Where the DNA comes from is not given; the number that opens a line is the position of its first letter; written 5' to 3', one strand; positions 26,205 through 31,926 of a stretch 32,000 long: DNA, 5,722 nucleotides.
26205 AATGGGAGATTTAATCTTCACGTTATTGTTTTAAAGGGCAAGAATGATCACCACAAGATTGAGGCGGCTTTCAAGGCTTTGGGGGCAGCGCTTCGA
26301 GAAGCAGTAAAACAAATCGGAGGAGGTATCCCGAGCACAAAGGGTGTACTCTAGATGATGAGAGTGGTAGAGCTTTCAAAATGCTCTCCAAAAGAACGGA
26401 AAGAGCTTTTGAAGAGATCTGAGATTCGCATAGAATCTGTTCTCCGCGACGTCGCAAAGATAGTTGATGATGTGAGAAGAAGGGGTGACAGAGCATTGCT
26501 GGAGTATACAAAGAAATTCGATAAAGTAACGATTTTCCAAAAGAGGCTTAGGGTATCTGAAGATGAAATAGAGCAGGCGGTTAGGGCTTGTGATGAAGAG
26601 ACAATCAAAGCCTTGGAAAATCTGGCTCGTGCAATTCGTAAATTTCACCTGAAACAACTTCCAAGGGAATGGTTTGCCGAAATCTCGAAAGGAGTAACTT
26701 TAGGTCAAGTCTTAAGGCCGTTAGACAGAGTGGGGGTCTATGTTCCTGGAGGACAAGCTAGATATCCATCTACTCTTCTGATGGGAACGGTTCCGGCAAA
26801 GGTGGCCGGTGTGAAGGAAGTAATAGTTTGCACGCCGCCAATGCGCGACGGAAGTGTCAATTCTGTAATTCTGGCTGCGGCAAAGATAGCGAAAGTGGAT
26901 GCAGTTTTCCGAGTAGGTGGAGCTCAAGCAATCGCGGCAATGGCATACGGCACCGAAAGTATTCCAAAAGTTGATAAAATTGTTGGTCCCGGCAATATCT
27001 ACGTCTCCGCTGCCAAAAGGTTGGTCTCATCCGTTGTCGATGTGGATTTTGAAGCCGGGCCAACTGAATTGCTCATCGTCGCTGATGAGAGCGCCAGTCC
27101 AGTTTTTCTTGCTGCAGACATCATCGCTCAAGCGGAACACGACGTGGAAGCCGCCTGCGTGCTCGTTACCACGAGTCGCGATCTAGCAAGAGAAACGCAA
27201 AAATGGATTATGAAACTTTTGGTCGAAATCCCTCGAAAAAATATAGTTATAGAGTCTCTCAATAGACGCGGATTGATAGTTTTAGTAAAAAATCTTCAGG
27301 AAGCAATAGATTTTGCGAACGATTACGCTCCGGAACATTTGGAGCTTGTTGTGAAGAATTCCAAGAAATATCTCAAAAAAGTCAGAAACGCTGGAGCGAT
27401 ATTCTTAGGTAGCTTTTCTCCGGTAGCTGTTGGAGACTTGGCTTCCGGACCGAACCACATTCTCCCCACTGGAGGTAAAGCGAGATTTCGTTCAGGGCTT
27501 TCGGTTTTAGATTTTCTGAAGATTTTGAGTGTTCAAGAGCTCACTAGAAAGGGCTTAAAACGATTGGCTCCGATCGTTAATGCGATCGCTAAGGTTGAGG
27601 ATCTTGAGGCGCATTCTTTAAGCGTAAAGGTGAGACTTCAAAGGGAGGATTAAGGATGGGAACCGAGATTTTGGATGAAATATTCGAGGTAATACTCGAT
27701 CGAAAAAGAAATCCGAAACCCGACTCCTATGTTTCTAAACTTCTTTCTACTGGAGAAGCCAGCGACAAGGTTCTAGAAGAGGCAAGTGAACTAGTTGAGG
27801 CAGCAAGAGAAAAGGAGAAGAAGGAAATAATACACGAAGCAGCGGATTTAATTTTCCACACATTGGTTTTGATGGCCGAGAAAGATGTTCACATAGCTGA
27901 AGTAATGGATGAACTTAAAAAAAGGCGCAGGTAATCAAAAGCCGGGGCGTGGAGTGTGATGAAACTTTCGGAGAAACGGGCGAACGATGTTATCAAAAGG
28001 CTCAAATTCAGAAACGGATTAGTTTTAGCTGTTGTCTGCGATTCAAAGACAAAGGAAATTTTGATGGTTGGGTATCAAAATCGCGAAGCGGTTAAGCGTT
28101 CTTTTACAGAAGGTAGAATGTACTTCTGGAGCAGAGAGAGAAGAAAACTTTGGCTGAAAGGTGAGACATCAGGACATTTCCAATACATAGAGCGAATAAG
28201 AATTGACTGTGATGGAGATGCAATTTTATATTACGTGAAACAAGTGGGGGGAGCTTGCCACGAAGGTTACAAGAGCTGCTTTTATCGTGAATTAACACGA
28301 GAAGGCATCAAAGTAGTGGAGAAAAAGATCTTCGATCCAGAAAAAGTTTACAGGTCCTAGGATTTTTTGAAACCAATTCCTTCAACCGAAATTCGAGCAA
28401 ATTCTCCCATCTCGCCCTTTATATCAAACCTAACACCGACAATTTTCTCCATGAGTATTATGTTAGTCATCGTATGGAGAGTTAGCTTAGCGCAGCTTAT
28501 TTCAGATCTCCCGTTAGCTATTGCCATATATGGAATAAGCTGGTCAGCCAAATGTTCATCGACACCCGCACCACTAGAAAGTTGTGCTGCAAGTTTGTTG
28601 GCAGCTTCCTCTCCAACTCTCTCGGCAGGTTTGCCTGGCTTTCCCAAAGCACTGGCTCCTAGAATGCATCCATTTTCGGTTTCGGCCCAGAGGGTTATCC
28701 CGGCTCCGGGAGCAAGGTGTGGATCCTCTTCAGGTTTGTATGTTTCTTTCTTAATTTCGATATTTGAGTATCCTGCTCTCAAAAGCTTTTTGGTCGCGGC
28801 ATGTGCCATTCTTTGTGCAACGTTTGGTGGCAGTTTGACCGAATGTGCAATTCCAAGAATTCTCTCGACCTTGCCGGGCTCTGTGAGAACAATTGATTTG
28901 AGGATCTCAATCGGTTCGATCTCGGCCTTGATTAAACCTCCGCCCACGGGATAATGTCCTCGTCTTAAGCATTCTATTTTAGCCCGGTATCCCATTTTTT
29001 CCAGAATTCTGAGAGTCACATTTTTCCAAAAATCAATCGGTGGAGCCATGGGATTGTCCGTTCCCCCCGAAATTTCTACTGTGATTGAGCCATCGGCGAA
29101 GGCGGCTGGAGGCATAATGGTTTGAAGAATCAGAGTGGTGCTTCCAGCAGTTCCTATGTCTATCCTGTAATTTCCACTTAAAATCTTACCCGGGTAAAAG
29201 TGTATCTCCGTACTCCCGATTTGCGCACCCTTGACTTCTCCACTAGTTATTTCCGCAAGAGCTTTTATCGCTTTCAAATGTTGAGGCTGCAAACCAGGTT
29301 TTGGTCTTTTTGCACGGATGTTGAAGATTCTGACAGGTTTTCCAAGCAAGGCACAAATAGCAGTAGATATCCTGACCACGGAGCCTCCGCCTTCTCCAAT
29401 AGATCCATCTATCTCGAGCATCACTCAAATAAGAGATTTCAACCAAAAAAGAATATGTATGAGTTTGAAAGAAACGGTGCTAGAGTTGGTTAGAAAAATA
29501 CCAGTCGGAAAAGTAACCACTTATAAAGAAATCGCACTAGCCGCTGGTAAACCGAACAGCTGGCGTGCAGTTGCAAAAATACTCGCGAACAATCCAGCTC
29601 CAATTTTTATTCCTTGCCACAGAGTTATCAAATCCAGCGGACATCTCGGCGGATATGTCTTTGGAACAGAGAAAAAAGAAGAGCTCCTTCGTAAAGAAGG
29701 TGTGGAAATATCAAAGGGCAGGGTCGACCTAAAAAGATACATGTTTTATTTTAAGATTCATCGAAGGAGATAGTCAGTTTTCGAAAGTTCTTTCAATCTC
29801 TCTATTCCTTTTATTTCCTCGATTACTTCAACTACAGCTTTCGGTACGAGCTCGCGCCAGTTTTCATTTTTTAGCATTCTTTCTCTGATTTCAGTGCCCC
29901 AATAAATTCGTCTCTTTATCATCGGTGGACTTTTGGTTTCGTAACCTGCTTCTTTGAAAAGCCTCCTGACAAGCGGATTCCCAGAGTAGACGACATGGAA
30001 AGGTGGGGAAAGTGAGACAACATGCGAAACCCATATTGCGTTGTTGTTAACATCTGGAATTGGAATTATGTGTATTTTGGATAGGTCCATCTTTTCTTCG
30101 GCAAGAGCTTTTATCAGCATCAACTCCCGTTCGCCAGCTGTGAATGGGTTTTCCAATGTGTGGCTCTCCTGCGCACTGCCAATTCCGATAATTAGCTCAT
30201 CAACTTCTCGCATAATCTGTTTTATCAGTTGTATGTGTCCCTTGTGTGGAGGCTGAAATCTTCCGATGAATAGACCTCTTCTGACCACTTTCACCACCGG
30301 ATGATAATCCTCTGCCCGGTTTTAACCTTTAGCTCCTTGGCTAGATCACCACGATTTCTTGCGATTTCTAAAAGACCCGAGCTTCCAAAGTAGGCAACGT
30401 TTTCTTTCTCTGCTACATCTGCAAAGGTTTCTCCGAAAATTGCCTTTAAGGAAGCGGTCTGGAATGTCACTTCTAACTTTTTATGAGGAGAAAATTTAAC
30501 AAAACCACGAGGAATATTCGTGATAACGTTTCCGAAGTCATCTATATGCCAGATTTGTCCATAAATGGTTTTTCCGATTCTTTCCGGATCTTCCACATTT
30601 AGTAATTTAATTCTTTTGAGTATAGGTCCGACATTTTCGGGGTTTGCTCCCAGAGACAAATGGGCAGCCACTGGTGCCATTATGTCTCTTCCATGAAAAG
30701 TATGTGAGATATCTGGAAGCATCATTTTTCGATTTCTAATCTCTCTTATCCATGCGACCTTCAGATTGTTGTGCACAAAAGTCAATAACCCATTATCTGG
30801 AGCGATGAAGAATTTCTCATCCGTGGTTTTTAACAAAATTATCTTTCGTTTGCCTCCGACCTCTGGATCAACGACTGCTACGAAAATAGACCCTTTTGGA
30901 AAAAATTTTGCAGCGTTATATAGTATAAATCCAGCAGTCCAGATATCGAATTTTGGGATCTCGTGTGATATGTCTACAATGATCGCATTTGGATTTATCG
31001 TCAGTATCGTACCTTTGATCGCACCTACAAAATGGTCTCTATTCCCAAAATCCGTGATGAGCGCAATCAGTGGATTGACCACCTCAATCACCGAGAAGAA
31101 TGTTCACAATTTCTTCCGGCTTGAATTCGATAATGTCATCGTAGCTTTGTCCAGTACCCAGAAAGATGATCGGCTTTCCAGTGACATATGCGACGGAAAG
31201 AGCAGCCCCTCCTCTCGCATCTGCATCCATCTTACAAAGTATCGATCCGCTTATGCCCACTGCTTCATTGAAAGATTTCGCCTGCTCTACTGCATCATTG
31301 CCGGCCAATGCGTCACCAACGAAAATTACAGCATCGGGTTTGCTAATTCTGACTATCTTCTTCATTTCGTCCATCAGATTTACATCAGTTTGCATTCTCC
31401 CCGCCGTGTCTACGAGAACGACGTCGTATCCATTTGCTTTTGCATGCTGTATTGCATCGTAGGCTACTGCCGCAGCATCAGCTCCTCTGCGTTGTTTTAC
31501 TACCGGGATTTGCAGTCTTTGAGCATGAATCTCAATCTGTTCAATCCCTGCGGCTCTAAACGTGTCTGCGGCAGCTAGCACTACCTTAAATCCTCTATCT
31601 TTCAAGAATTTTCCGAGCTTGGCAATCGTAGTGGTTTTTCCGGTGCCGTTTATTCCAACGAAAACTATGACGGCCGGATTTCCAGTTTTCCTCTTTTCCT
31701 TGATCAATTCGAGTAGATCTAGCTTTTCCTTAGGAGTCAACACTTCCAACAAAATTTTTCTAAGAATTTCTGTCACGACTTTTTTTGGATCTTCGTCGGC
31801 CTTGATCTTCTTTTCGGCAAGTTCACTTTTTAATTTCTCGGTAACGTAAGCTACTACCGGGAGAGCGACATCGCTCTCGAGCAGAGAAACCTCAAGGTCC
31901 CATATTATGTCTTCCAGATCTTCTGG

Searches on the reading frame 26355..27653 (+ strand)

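Call 9: search_protein_families(library=pfam, max_evalue=0.00001, proteins=[window:26355-27653:+])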
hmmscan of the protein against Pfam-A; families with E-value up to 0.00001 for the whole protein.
window:26355-27653:+ (432 aa): 1 family
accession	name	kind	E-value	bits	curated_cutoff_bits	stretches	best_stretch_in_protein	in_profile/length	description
PF00815.25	Histidinol_dh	-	1.4e-170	568.2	27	1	20-428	2-411/411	Histidinol dehydrogenase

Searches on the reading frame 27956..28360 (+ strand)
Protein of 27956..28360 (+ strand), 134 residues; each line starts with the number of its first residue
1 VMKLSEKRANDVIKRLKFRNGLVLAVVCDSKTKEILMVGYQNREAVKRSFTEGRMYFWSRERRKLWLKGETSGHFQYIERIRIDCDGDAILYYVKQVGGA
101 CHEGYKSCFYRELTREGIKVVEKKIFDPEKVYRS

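Call 93: search_protein_families(library=pfam, max_evalue=0.001, proteins=[window:27956-28360:+])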
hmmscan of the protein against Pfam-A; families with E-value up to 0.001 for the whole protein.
window:27956-28360:+ (134 aa): 1 family
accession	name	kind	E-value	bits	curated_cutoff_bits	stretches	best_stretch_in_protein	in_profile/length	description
PF01502.23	PRA-CH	-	6.9e-33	112.8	27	1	37-110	1-74/74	Phosphoribosyl-AMP cyclohydrolase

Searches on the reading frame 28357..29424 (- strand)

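Call 93: search_protein_families(library=pfam, max_evalue=0.001, proteins=[window:28357-29424:-])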
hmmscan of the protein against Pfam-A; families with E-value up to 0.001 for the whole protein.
window:28357-29424:- (355 aa): 2 families
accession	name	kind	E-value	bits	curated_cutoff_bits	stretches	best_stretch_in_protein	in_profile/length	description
PF01137.26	RTC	-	7e-83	277.6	27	1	9-335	1-221/221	RNA 3'-terminal phosphate cyclase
PF05189.18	RTC_insert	-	6.2e-33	113.7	23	1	181-282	1-101/102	RNA 3'-terminal phosphate cyclase (RTC), insert domain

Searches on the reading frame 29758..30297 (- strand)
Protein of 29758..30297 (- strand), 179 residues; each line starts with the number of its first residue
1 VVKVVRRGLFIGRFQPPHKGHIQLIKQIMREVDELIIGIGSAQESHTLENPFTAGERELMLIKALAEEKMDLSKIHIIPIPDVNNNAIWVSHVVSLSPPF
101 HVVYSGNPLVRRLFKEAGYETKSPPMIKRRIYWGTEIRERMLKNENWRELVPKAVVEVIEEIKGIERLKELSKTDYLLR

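Call 93: search_protein_families(library=pfam, max_evalue=0.001, proteins=[window:29758-30297:-])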
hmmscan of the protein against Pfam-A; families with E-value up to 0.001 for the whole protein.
window:29758-30297:- (179 aa): 1 family
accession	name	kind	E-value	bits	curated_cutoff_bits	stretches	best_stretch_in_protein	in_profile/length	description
PF01467.32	CTP_transf_like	-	1.9e-18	67.4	21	1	9-140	1-133/133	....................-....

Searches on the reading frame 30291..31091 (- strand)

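Call 93: search_protein_families(library=pfam, max_evalue=0.001, proteins=[window:30291-31091:-])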
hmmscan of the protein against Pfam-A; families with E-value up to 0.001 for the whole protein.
window:30291-31091:- (266 aa): 2 families
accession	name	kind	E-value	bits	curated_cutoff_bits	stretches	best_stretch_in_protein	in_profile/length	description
PF01887.21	SAM_HAT_N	-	5.5e-54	182.3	26.3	1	9-155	1-145/145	SAM hydroxide adenosyltransferase N-terminal domain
PF20257.3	SAM_HAT_C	-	4.2e-24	85.1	25.5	1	178-262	1-83/84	SAM hydroxide adenosyltransferase C-terminal domain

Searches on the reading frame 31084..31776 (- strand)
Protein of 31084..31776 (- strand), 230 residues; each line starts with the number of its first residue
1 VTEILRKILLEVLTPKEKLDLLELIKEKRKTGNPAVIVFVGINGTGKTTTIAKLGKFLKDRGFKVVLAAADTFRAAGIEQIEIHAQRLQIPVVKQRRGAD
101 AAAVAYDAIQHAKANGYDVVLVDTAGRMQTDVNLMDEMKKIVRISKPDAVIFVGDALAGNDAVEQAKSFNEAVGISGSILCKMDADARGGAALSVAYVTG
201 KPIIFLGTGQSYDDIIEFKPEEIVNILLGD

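Call 92: find_encoding_contigs(protein=window:31084-31776:-, flank=10000, max_places=1)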
Protein window:31084-31776:- (230 aa): no gene with exactly this product is on record in the collection.

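Call 93: search_protein_families(library=pfam, max_evalue=0.001, proteins=[window:31084-31776:-])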
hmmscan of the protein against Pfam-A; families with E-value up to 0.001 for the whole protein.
window:31084-31776:- (230 aa): 15 families
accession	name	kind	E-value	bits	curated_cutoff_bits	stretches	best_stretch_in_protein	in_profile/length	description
PF00448.28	SRP54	-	1.8e-77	259.9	22.7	1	34-228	1-195/196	SRP54-type protein, GTPase domain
PF03308.22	MeaB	-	3.3e-11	43.1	23.1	1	21-149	22-158/273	Methylmalonyl Co-A mutase-associated GTPase MeaB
PF13604.12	AAA_30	-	4.1e-10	40.1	27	1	35-169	19-137/191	AAA domain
PF13207.12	AAA_17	-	3e-06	28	27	1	40-153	1-108/136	AAA domain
PF13245.12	AAA_19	-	3.5e-06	27.7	25.1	1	34-156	11-126/134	AAA domain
PF13401.12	AAA_22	-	4.1e-06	27.6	27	1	34-154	5-122/130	AAA domain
PF06414.18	Zeta_toxin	-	4.3e-06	26.8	22.3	1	28-131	8-110/199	Zeta toxin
PF03205.20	MobB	-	0.00017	21.9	26.6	0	36-66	1-31/133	Molybdopterin guanine dinucleotide synthesis protein B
PF13479.12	AAA_24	-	0.00022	21.5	27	1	34-132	2-80/195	AAA domain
PF01656.29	CbiA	-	0.00025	21.4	25.4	0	44-73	9-38/125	CobQ/CobB/MinD/ParA nucleotide binding domain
PF13191.12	AAA_16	-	0.00038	21.4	32.6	1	19-147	9-129/167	AAA ATPase domain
PF18949.5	DUF5693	-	0.00051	19.1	29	0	107-173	133-199/609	Family of unknown function (DUF5693)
PF00465.25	Fe-ADH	-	0.00055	20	31.3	0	83-154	16-88/168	Iron-containing alcohol dehydrogenase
PF03976.20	PPK2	-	0.00066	19.8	22.3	0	16-72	13-69/229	Polyphosphate kinase 2 (PPK2)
PF05970.20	PIF1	-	0.00087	19.4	25.9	0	18-131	6-117/223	PIF1-like helicase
